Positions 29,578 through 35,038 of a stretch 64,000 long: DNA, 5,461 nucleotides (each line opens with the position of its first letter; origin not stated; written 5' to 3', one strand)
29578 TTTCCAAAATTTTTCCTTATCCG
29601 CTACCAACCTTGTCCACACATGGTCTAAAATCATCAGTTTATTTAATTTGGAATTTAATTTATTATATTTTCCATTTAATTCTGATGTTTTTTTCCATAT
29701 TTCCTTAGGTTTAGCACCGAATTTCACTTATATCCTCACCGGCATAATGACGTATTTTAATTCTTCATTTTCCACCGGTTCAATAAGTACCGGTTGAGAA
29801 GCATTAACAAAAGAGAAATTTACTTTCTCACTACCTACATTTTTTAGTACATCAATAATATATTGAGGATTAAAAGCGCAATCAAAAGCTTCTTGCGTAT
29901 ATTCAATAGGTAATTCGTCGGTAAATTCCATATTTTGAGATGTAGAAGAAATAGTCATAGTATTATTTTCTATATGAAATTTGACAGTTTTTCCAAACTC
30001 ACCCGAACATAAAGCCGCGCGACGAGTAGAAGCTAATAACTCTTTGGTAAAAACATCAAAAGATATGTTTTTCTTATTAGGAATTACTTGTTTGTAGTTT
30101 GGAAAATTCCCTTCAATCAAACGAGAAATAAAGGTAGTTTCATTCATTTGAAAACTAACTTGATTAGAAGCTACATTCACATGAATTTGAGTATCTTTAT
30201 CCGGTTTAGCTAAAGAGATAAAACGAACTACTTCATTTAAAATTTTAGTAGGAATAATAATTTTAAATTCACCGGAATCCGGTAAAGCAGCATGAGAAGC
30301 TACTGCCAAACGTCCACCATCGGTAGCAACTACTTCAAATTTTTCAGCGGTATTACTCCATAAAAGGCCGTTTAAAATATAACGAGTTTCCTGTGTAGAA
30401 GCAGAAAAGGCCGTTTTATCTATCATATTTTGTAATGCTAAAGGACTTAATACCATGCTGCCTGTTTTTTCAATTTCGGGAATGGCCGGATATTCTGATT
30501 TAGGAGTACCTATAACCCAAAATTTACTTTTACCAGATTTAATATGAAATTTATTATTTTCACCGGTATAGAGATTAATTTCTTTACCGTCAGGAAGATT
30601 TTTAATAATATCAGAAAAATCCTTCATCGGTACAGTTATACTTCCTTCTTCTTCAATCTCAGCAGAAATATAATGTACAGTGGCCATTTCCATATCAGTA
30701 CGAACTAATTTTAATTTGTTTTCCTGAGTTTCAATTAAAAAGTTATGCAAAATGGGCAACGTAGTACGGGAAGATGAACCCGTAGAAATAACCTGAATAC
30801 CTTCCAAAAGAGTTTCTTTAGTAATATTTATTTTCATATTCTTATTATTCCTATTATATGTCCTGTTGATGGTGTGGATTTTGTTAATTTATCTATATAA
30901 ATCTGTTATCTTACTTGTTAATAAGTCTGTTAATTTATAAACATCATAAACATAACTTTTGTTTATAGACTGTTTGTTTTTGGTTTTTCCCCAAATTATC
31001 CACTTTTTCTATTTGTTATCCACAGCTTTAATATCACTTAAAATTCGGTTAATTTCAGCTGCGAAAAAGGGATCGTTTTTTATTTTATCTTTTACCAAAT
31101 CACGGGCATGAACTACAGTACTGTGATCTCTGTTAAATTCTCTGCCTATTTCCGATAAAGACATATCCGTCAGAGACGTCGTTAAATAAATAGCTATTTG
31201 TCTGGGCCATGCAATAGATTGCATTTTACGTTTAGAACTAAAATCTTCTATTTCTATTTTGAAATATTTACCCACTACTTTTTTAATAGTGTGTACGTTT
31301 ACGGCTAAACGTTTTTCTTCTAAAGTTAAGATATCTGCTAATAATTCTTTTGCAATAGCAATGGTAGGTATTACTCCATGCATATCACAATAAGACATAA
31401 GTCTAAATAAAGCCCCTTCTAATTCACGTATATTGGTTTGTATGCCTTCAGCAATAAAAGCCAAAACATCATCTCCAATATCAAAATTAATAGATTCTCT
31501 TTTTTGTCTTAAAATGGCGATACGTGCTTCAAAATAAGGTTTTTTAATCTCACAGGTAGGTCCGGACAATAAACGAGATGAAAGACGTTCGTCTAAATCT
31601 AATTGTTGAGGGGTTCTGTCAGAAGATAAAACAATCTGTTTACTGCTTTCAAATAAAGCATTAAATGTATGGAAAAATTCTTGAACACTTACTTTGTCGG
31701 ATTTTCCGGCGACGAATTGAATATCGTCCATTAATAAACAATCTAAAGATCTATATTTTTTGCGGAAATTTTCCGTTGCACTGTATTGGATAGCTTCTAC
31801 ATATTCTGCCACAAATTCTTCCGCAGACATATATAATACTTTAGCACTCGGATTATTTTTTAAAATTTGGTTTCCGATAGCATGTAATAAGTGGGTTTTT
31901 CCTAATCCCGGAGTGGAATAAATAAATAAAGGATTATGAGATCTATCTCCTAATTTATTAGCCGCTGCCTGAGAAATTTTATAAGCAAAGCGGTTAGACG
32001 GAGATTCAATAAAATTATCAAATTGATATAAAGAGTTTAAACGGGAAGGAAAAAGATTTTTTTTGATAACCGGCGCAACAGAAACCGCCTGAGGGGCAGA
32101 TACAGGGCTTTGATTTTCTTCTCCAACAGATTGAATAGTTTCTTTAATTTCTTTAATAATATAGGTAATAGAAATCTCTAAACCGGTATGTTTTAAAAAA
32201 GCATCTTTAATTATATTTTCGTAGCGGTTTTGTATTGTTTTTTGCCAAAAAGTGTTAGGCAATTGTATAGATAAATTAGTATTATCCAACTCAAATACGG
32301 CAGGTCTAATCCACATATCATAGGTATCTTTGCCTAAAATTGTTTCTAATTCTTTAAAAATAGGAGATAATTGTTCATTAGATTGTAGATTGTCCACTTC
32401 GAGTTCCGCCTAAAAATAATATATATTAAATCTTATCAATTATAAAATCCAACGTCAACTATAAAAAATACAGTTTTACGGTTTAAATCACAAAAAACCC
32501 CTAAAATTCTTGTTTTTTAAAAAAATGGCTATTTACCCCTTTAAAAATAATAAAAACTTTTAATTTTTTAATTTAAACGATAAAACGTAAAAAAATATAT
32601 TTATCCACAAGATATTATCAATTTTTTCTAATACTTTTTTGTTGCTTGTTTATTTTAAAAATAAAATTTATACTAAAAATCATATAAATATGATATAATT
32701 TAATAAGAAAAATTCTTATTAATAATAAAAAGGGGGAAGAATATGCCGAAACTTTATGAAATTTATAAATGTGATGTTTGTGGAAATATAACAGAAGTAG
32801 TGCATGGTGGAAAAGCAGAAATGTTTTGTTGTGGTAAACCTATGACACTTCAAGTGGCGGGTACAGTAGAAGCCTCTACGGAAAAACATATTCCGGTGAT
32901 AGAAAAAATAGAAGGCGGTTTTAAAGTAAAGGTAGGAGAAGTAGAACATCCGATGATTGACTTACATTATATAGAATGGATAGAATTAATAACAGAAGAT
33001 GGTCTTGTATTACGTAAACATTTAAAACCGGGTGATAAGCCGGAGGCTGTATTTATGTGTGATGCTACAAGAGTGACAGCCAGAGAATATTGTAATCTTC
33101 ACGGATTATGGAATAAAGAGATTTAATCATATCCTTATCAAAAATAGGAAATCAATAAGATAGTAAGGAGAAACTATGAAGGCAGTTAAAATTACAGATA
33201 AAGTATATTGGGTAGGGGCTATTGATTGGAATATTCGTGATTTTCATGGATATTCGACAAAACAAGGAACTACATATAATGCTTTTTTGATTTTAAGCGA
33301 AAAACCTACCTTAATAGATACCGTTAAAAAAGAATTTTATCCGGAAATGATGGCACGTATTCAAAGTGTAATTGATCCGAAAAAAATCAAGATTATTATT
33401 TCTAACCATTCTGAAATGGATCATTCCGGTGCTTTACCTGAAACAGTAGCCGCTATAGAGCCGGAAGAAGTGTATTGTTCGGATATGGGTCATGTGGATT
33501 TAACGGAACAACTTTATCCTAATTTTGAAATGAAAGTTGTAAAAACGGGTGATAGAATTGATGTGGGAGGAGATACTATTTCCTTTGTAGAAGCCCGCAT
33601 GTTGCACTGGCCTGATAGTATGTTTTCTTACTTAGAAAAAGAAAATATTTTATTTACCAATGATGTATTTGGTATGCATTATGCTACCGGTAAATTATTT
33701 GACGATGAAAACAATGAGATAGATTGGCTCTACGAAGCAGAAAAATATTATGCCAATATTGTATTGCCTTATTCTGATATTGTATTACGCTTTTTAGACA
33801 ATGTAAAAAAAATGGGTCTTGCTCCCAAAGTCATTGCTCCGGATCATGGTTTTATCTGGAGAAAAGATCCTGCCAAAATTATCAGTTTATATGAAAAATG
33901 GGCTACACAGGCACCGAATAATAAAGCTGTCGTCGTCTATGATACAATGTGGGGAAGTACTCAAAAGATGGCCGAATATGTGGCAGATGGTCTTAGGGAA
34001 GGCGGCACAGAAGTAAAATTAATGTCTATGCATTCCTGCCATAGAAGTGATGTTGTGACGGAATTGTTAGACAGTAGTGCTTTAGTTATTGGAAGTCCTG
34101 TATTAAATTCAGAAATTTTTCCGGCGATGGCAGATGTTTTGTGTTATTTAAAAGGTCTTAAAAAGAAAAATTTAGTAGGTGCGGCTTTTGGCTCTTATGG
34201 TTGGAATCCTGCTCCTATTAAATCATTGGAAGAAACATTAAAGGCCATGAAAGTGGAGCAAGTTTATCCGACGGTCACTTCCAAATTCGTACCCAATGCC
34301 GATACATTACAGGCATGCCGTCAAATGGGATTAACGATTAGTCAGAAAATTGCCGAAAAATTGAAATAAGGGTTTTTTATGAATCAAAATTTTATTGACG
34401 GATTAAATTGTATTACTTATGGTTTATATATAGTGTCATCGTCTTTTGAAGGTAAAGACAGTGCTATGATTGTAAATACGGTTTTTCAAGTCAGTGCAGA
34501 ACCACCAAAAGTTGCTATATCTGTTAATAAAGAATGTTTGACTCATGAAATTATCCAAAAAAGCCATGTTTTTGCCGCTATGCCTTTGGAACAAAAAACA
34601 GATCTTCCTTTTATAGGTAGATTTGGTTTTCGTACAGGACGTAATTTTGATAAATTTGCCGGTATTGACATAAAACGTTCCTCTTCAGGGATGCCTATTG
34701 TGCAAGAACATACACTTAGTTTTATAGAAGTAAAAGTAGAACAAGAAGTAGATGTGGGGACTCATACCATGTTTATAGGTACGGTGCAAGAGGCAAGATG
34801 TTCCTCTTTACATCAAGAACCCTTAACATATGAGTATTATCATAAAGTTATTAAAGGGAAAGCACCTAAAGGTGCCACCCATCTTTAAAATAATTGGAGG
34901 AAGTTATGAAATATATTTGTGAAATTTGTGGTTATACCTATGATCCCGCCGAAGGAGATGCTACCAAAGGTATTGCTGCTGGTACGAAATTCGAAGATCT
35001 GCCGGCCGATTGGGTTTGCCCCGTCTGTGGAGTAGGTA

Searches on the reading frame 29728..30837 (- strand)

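Call 74: search_protein_families(library=pfam, proteins=[window:29728-30837:-], max_evalue=0.0001)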
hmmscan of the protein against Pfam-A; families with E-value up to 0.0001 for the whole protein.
window:29728-30837:- (369 aa): 3 families
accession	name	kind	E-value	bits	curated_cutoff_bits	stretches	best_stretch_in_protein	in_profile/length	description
PF00712.24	DNA_pol3_beta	-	2e-37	128.5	24.4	2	1-120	1-120/120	DNA polymerase III beta subunit, N-terminal domain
PF02767.21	DNA_pol3_beta_2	-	8.3e-36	123.2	27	2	134-247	6-116/116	DNA polymerase III beta subunit, central domain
PF02768.20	DNA_pol3_beta_3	-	6.6e-25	87.7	27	1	249-368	1-121/121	DNA polymerase III beta subunit, C-terminal domain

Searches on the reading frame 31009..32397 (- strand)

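Call 74: search_protein_families(library=pfam, proteins=[window:31009-32397:-], max_evalue=0.0001)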
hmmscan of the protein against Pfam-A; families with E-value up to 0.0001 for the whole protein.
window:31009-32397:- (462 aa): 5 families
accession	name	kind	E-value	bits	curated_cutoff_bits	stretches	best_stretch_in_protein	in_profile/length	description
PF00308.24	Bac_DnaA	-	9.1e-58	195.4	23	1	120-281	1-160/162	Bacterial DnaA ATPAse domain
PF08299.17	Bac_DnaA_C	-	6.4e-24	84.2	31.5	1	369-432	2-66/69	Bacterial dnaA protein helix-turn-helix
PF11638.13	DnaA_N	-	3.4e-09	36.7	24.6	1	13-67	7-63/65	DnaA N-terminal domain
PF00004.35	AAA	-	9.7e-07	29.7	21.2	1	158-267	2-115/131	ATPase family associated with various cellular activities (AAA)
PF01695.23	IstB_IS21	-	9.8e-06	25.7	24.1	1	145-262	84-195/238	IstB-like ATP binding protein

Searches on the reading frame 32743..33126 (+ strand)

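Call 74: search_protein_families(library=pfam, proteins=[window:32743-33126:+], max_evalue=0.0001)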
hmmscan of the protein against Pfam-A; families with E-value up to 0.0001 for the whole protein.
window:32743-33126:+ (127 aa): 2 families
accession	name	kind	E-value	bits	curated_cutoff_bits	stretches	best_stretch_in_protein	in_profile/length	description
PF01880.24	Desulfoferrodox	-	2.3e-21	76.6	22.2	1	42-125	2-97/98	Desulfoferrodoxin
PF06397.17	Desulfoferrod_N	-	6.7e-15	54.9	23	1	4-36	3-35/36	Desulfoferrodoxin, N-terminal domain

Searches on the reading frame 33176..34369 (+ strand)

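Call 74: search_protein_families(library=pfam, proteins=[window:33176-34369:+], max_evalue=0.0001)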
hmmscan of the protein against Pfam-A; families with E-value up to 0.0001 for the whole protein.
window:33176-34369:+ (397 aa): 4 families
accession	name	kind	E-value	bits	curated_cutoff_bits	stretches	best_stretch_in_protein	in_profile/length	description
PF19583.5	ODP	-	2.8e-19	70.2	27.2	1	34-225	3-194/194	ODP family beta lactamase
PF00258.30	Flavodoxin_1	-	4.9e-17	62.8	25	1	253-383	1-141/143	Flavodoxin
PF00753.33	Lactamase_B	-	2.5e-06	28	22.7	1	35-166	7-152/196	Metallo-beta-lactamase superfamily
PF12706.13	Lactamase_B_2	-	2.1e-05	24.7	27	1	46-146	4-116/200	Beta-lactamase superfamily domain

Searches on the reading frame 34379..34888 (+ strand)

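Call 74: search_protein_families(library=pfam, proteins=[window:34379-34888:+], max_evalue=0.0001)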
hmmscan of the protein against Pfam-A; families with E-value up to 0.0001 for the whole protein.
window:34379-34888:+ (169 aa): 1 family
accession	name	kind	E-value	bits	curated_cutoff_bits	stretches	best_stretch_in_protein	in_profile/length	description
PF01613.24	Flavin_Reduct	-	3.1e-31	109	27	1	10-152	2-145/153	Flavin reductase like domain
